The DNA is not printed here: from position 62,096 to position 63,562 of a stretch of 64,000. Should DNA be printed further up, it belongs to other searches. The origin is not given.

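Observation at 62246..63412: Sulfatase homolog stripped of nucleophile and metal ligands, converging on a LacI regulator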

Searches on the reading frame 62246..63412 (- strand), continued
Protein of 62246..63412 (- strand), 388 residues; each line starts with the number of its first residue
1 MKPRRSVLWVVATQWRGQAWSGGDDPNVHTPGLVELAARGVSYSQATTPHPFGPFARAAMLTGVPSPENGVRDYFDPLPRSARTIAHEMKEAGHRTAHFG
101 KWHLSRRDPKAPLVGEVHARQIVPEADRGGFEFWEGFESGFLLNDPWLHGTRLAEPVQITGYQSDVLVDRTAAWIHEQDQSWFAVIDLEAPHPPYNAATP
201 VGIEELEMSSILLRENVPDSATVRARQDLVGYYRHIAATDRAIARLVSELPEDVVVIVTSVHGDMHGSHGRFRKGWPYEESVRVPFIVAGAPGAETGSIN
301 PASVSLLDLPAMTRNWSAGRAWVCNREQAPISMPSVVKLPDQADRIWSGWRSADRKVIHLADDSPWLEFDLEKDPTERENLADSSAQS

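Call 24: fold_search(model_id=the predicted structure, library=pdb)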
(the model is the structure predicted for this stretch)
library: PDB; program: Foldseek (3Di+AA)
matches with E <= 10: 658; with E <= 0.001: 336
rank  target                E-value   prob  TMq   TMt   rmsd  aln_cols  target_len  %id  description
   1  6s21_B                3.2e-22  1.00  0.77  0.63   5.6       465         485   18  Metabolism of multiple glycosaminoglycans by bacteroides thetaiotaomicron is orchestrated by a versatile core genetic  (released 2020-02-05)
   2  6s21_A                5.2e-22  1.00  0.78  0.63   5.6       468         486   18  Metabolism of multiple glycosaminoglycans by bacteroides thetaiotaomicron is orchestrated by a versatile core genetic  (released 2020-02-05)
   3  6j66_A                5.5e-22  1.00  0.77  0.65   5.0       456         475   18  Chondroitin sulfate/dermatan sulfate endolytic 4-O-sulfatase (released 2019-07-10)
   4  2qzu                  6.2e-22  1.00  0.80  0.68   5.0       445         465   21  Crystal structure of the putative sulfatase yidJ from Bacteroides fragilis. Northeast Structural Genomics Consortium tar (released 2007-09-04)
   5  6g5z_A                9.6e-22  1.00  0.64  0.50  10.1       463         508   19  Choline sulfatase from Ensifer (Sinorhizobium) meliloti (released 2019-04-10)
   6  6j66_B                1.2e-21  1.00  0.77  0.64   5.1       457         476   19  Chondroitin sulfate/dermatan sulfate endolytic 4-O-sulfatase (released 2019-07-10)
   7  6ptk_A                1.3e-21  1.00  0.72  0.60   8.0       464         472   20  Crystal structure of the sulfatase PsS1_NC C84A with bound sulfate ion (released 2019-09-25)
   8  9ihk_C                1.3e-21  1.00  0.70  0.56   7.6       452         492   18  Crystal structure of carrageenan sulfatase Bt3731_S1_30A from human gut bacterium Bacteroides thetaiotaomicron VPI-373 (released 2025-11-05)
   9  8di0_A                1.6e-21  1.00  0.74  0.66   5.1       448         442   20  Bfo2290: Tannerella forsythia chondroitin sulfate A sulfatase (released 2022-08-17)
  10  6ptk_D                1.7e-21  1.00  0.72  0.61   8.0       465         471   20  Crystal structure of the sulfatase PsS1_NC C84A with bound sulfate ion (released 2019-09-25)
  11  6pt6_B                1.7e-21  1.00  0.72  0.60   7.9       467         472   20  Crystal structure of PsS1_NC C84S in complex with i-neocarratetraose (released 2019-09-25)
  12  5g2v                  2.2e-21  1.00  0.73  0.58   7.6       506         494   18  Structure of BT4656 in complex with its substrate D-Glucosamine-2-N, 6-O-disulfate. (released 2017-05-24)
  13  6pt6_A                2.5e-21  1.00  0.71  0.60   8.0       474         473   19  Crystal structure of PsS1_NC C84S in complex with i-neocarratetraose (released 2019-09-25)
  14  6g5z_D                2.5e-21  1.00  0.64  0.50   9.1       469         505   19  Choline sulfatase from Ensifer (Sinorhizobium) meliloti (released 2019-04-10)
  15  6pt4_A                2.7e-21  1.00  0.72  0.61   7.9       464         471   20  Crystal structure of apo PsS1_NC (released 2019-09-25)
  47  9koq_B                4.7e-20  1.00  0.70  0.58   7.1       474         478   20  Crystal structure of an Arylsulfatase from Enterococcus faecium (released 2025-07-30)
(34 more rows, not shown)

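Call 27: find_related_loci(query=A1, collection=genome_contigs, flank=7000)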
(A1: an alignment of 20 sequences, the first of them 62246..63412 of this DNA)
Query A1 (388 aa) in genome_contigs; peptide patterns used: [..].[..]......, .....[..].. (x = any residue, [..] = any of these).
487 stretches matched a pattern; 460 encode a relative of the query (tblastn E <= 1e-3); the best 80 are kept; 80 distinct loci.
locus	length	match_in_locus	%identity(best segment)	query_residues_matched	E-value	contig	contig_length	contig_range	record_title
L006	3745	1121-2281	71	1-388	0e+0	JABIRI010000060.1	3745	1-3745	MAG: Opitutaceae bacterium isolate SI072_bin161 k141_3008207, whole genome shotgun sequence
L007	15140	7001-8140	64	5-384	7e-167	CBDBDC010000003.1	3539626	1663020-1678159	MAG: Candidatus Synoicihabitans sp. isolate 13c742c4-8103-4e66-a78a-d1520a9a6d96 genome assembly, contig: contig_3, whol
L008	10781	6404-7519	64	6-381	5e-163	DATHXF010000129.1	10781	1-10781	MAG TPA_asm: Rariglobus sp. isolate SMAG_U16178 k141_323781, whole genome shotgun sequence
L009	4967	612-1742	63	6-380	2e-160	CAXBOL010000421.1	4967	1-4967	MAG TPA_asm: uncultured Opitutaceae bacterium isolate ERR2762171_concoct_130 genome assembly, contig: ERZ3422408.21509,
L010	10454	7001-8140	64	6-381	8e-157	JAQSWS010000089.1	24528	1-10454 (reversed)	MAG: Rariglobus sp. isolate C_No_T20_C_bin.92 scaffold_3090, whole genome shotgun sequence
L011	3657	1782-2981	60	6-381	2e-162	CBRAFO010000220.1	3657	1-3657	MAG TPA_asm: uncultured Opitutaceae bacterium isolate SRR11839387_concoct_9 genome assembly, contig: ERZ27397406.14115,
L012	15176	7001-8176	61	7-382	7e-156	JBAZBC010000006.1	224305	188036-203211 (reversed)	MAG: Opitutaceae bacterium isolate SO_2017_GW1_103 NODE_434_length_224305_cov_8.613138_OW334_2017, whole genome shotgun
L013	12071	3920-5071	62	6-381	2e-155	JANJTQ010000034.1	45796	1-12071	MAG: Opitutaceae bacterium isolate RX2_metabat.bin.19 RX2_k141_2067, whole genome shotgun sequence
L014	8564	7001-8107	64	6-381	6e-155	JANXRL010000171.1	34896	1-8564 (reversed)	MAG: Verrucomicrobia bacterium isolate 336R_metabat_178 336R_k141_2640948, whole genome shotgun sequence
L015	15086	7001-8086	65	1-366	2e-154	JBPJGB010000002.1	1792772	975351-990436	Opitutaceae bacterium MBA3-11 NODE_2_length_1792772_cov_31.0536, whole genome shotgun sequence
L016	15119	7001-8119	62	6-382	2e-154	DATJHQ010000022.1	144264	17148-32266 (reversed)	MAG TPA_asm: Rariglobus sp. isolate SMAG_U15516 k141_8263605, whole genome shotgun sequence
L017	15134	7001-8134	62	1-382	4e-154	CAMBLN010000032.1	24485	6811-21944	MAG: Opitutus sp. GAS368 isolate ZE-03apr19-77 genome assembly, contig: ZE-03apr19-C2422, whole genome shotgun sequence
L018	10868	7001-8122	62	6-382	4e-154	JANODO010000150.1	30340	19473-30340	MAG: Rariglobus sp. isolate VAR_17_metabat_116 VAR_17_k141_1973579, whole genome shotgun sequence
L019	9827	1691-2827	61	6-384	1e-153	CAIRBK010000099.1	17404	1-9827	MAG: uncultured Verrucomicrobia bacterium isolate ErkenSummer_bin-2770 genome assembly, contig: bin-2770:099/103, whole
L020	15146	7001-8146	62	1-381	1e-153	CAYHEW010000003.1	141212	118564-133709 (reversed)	MAG TPA_asm: uncultured Opitutaceae bacterium isolate ERP119702_co1_190 genome assembly, contig: NODE_55_length_141212_c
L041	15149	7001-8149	59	7-384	3e-145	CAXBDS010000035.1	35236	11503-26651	MAG TPA_asm: uncultured Opitutaceae bacterium isolate ERR2762106_concoct_147 genome assembly, contig: ERZ3422020.1440, w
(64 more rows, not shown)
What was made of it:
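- The family is present in freshwater, soil, insect-gut and marine members alike (call 27), so a niche-specific sulfated glycan is unlikely to be the ligand.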

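Call 29: search_protein_families(library=pfam, proteins=[L001:4800-6530:+, L001:6544-7968:+], max_evalue=1)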
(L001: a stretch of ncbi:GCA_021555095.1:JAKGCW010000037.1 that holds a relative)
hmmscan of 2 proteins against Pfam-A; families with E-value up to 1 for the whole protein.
L001:4800-6530:+ (576 aa): 2 families
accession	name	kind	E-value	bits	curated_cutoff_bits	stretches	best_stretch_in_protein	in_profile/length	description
PF04287.17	DUF446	-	0.046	14.2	25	1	224-281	11-71/98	tRNA pseudouridine synthase C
PF10768.14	FliX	-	0.062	14.2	25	1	158-238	31-113/135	Class II flagellar assembly regulator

L001:6544-7968:+ (474 aa): 4 families
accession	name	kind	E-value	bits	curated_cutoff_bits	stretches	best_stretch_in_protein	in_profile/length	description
PF06785.16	UPF0242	-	0.007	16.9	33.5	1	5-175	40-190/194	Uncharacterised protein family (UPF0242) N-terminus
PF00170.26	bZIP_1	-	0.11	13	27.6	1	84-123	24-63/64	bZIP transcription factor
PF25450.1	Rab11-FIP3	-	0.12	13.1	31.9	0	151-239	38-123/125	Rab11-FIP3-like domain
PF16516.10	CC2-LZ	-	0.3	12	35.3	0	126-228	5-96/100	Leucine zipper of domain CC2 of NEMO, NF-kappa-B essential modulator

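Call 30: search_protein_families(library=ncbifam, proteins=[L001:4800-6530:+, L001:6544-7968:+], max_evalue=1)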
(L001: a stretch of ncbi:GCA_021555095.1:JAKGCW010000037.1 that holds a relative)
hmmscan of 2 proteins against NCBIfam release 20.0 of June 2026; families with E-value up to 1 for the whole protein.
L001:4800-6530:+ (576 aa): 0 families

L001:6544-7968:+ (474 aa): 9 families
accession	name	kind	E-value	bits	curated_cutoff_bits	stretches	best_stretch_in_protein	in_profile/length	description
TIGR02168.1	SMC_prok_B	equivalog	1.7e-06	26.1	567.35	1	43-236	741-934/1181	chromosome segregation protein SMC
TIGR02169.1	SMC_prok_A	equivalog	0.00013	19.8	729.4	1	56-237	307-488/1165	chromosome segregation protein SMC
NF002572.0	PRK02224.1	equivalog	0.00036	18.9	1087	1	56-239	228-397/888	DNA double-strand break repair ATPase Rad50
TIGR04523.1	Mplasa_alph_rch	subfamily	0.0014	16.6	270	1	56-236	347-520/745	helix-rich protein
NF041035.1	Rad50_Halo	equivalog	0.0045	15.4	1000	1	39-219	268-446/883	DNA double-strand break repair ATPase Rad50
TIGR00606.1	rad50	subfamily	0.015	13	453.75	1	47-180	818-951/1311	DNA repair protein Rad50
NF052320.1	Cbp1_fam_LP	subfamily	0.06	12.8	90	1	47-115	119-187/286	Cbp1 family collagen-binding glycoprotein adhesin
NF045487.1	ASRP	equivalog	0.31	9.6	300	0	114-239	317-442/593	archaea-specific SMC-related protein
TIGR03057.1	xxxLxxG_by_4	repeat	0.43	10.9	18.6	1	216-232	3-19/28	X-X-X-Leu-X-X-Gly heptad repeat protein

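Call 31: list_cluster_members(proteins=[P0001, P0121, P0123, P0124, P0125, P0127, P0128, P0129, P0139, P0141])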
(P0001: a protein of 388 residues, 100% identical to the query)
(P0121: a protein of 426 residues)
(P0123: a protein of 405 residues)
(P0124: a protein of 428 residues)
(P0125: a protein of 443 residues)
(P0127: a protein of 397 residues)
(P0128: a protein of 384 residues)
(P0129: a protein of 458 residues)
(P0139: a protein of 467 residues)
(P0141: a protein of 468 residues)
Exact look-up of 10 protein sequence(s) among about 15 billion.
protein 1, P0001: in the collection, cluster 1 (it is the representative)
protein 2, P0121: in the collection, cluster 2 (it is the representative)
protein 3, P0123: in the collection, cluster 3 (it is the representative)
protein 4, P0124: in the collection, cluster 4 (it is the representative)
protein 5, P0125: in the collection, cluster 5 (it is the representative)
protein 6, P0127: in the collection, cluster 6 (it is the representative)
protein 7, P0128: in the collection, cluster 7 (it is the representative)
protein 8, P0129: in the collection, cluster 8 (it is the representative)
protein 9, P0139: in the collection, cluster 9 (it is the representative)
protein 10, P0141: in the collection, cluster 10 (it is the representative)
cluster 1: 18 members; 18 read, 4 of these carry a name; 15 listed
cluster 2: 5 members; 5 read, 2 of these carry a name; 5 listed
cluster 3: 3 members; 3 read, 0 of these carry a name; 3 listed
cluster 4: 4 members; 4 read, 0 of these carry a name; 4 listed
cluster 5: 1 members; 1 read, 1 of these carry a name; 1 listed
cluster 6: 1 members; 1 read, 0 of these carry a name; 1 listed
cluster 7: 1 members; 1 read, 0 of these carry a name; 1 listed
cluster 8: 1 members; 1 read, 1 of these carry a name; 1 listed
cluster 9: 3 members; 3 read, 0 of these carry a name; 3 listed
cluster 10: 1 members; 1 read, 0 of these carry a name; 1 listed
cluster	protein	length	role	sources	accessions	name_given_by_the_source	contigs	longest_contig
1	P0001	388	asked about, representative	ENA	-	-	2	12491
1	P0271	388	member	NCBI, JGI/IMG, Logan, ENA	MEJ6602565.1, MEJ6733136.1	MAG: sulfatase-like hydrolase/transferase [Opitutaceae bacterium]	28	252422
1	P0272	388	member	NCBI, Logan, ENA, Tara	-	strand:+ start:2834 stop:4000 length:1167 start_codon:yes stop_codon:yes ...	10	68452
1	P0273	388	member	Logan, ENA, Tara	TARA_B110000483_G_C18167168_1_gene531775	strand:- start:138 stop:1304 length:1167 start_codon:yes stop_codon:yes gene_type:complete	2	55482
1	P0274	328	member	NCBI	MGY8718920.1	MAG: sulfatase-like hydrolase/transferase, partial [Verrucomicrobiia bacterium]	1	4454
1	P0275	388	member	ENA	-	-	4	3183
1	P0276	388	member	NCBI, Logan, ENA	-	-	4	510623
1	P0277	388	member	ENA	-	-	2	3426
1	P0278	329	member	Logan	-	-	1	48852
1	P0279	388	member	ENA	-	-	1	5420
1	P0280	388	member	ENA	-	-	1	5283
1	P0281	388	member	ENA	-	-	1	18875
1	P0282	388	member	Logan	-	-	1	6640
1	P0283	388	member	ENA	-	-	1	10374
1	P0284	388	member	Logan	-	-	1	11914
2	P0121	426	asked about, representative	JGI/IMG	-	-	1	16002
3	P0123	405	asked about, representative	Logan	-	-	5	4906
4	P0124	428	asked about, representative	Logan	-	-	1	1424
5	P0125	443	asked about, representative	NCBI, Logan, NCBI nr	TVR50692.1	MAG: sulfatase [Puniceicoccaceae bacterium]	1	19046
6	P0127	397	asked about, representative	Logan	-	-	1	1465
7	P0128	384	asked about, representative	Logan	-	-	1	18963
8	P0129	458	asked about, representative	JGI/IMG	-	arylsulfatase A-like enzyme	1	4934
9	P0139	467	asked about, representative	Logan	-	-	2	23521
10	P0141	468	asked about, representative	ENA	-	-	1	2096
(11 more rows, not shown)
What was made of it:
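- Breadth: 460 stretches in the species-representative genomes; the best 80 are all Opitutaceae/Opitutales/Verrucomicrobia records, and one member comes from a Puniceicoccaceae MAG (calls 27, 31).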

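Call 47: find_encoding_contigs(protein=P0128, flank=8000, max_places=1)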
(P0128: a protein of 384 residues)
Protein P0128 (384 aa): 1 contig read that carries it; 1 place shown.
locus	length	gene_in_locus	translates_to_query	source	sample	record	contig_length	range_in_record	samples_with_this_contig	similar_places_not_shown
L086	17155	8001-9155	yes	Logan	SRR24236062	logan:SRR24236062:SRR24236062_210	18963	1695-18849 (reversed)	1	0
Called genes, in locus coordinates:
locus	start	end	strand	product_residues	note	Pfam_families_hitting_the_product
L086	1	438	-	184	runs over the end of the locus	?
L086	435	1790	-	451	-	PF07005:SBD_N, PF17042:NBD_C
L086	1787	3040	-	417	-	PF02788:RuBisCO_large_N (weak), PF00016:RuBisCO_large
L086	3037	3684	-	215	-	PF13560:HTH_31, PF01381:HTH_3, PF07883:Cupin_2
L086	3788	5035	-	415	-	PF00155:Aminotran_1_2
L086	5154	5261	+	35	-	-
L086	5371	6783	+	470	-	PF00919:UPF0004, PF04055:Radical_SAM, PF18693:TRAM_2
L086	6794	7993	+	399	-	PF01261:AP_endonuc_2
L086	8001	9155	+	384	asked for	PF00884:Sulfatase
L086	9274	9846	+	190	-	PF08334:T2SSG (faint)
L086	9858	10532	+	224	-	PF07963:N_methyl (weak)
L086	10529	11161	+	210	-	-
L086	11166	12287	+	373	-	-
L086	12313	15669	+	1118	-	-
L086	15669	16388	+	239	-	-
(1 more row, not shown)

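Call 48: find_encoding_contigs(protein=P0125, flank=8000, max_places=1)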
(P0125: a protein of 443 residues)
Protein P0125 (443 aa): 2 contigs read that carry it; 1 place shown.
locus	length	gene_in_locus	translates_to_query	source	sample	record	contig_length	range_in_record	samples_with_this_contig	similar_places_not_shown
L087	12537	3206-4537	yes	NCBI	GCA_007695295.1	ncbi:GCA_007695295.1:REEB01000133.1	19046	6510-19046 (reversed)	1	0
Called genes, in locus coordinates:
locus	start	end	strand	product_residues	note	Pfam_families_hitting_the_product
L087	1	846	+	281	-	PF13365:Trypsin_2 (weak)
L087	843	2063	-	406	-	PF22244:GCE_fung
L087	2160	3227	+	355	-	PF01408:GFO_IDH_MocA, PF02894:GFO_IDH_MocA_C (weak), PF22725:GFO_IDH_MocA_C3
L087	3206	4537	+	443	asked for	PF00884:Sulfatase, PF16347:SGSH_C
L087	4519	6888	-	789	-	PF13570:Beta-prop_ACSF4, PF25292:Beta-prop_CGLA (faint), PF13570:Beta-prop_ACSF4, PF13360:PQQ_2, PF13570:Beta-prop_ACSF4 (weak), PF07679:I-set (weak), PF13895:Ig_2 (weak), PF13927:Ig_3 (weak)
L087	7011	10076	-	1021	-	PF00188:CAP, PF07679:I-set, PF13895:Ig_2, PF13927:Ig_3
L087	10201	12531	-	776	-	PF17678:Glyco_hydro_92N, PF07971:Glyco_hydro_92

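Call 49: find_encoding_contigs(protein=P0121, flank=8000, max_places=1)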
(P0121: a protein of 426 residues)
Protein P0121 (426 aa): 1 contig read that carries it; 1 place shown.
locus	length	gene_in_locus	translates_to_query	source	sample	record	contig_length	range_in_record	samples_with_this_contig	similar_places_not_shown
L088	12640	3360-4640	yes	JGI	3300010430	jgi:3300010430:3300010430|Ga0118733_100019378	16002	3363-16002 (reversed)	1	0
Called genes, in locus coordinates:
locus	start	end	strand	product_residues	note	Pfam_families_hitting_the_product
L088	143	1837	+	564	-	-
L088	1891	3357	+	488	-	-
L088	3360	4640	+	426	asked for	PF00884:Sulfatase, PF16347:SGSH_C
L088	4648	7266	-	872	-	-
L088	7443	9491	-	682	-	PF14238:DUF4340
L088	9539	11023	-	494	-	PF23357:DUF7088, PF09822:ABC_transp_aux, PF14258:DUF4350 (weak)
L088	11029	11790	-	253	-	PF01061:ABC2_membrane (weak), PF12679:ABC2_membrane_2, PF12730:ABC2_membrane_4, PF13346:ABC2_membrane_5 (weak), PF12698:ABC2_membrane_3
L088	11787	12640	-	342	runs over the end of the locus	PF00005:ABC_tran, PF13304:AAA_21 (faint), PF13732:DrrA1-3_C (weak)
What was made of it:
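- In the 45%-identical member L088 the three genes are packed with gaps of 53 and 2 nt (call 49).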

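Call 50: search_protein_families(library=padloc, proteins=[window:62246-63412:-, L001:4800-6530:+, L001:6544-7968:+, L088:143-1837:+, L088:1891-3357:+], max_evalue=0.1)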
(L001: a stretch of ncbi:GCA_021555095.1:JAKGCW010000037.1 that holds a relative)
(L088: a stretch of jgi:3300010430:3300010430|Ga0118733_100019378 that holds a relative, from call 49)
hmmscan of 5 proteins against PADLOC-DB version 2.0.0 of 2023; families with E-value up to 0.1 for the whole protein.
window:62246-63412:- (388 aa): 0 families

L001:4800-6530:+ (576 aa): 0 families

L001:6544-7968:+ (474 aa): 11 families
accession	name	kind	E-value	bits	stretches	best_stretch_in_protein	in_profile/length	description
PDLC00580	JetC3|JetC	-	0.00021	17.7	1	40-236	266-454/1068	DUF3584 domain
PDLC00513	JetC1|JetC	-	0.00039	16.6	1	57-249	626-825/1140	DUF3584 domain; MukB-like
PDLC00551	JetC2|JetC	-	0.00058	15.8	1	59-245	854-1041/1365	DUF3584 domain; MukB-like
PDLC00581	JetC3|JetC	-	0.0017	14.2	1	61-237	455-908/1473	DUF3584 domain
PDLC00582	JetC3|JetC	-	0.0025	13.7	1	47-234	758-941/1472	DUF3584 domain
PDLC00553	JetC2|JetC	-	0.01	11.7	1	35-227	802-995/1361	DUF3584 domain; MukB-like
PDLC00006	DruC1|DruC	-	0.011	12.2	1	51-213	182-336/626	Unknown function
PDLC03865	LmuB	-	0.031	10.4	1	74-244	568-736/1007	-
PDLC00550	JetC2|JetC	-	0.037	9.7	1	72-192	837-979/1355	DUF3584 domain; MukB-like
PDLC03859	LmuB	-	0.044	11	1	59-234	270-457/611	-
PDLC00507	JetC1|JetC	-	0.055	9.7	1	44-204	697-858/1215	DUF3584 domain; MukB-like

L088:143-1837:+ (564 aa): 0 families

L088:1891-3357:+ (488 aa): 4 families
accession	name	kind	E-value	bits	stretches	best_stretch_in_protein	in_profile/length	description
PDLC00580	JetC3|JetC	-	0.0023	14.2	1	60-234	283-456/1068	DUF3584 domain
PDLC00581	JetC3|JetC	-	0.0064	12.3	1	80-232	436-586/1473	DUF3584 domain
PDLC00582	JetC3|JetC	-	0.0082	11.9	1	60-249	783-1002/1472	DUF3584 domain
PDLC00518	JetC1|JetC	-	0.012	11.4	1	60-218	311-467/1112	DUF3584 domain; MukB-like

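Call 51: search_solved_structures(query=L001:4800-6530:+, max_evalue=10)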
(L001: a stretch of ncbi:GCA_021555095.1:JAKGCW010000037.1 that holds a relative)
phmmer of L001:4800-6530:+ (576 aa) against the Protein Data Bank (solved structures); distinct sequences matched with E-value up to 10: 2.
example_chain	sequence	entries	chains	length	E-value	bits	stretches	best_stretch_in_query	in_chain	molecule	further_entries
2ogj_A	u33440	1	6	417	0.67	12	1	232-311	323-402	Dihydroorotase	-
7p60_G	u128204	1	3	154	1.4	10.8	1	276-336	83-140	synthetic nanobody Sb4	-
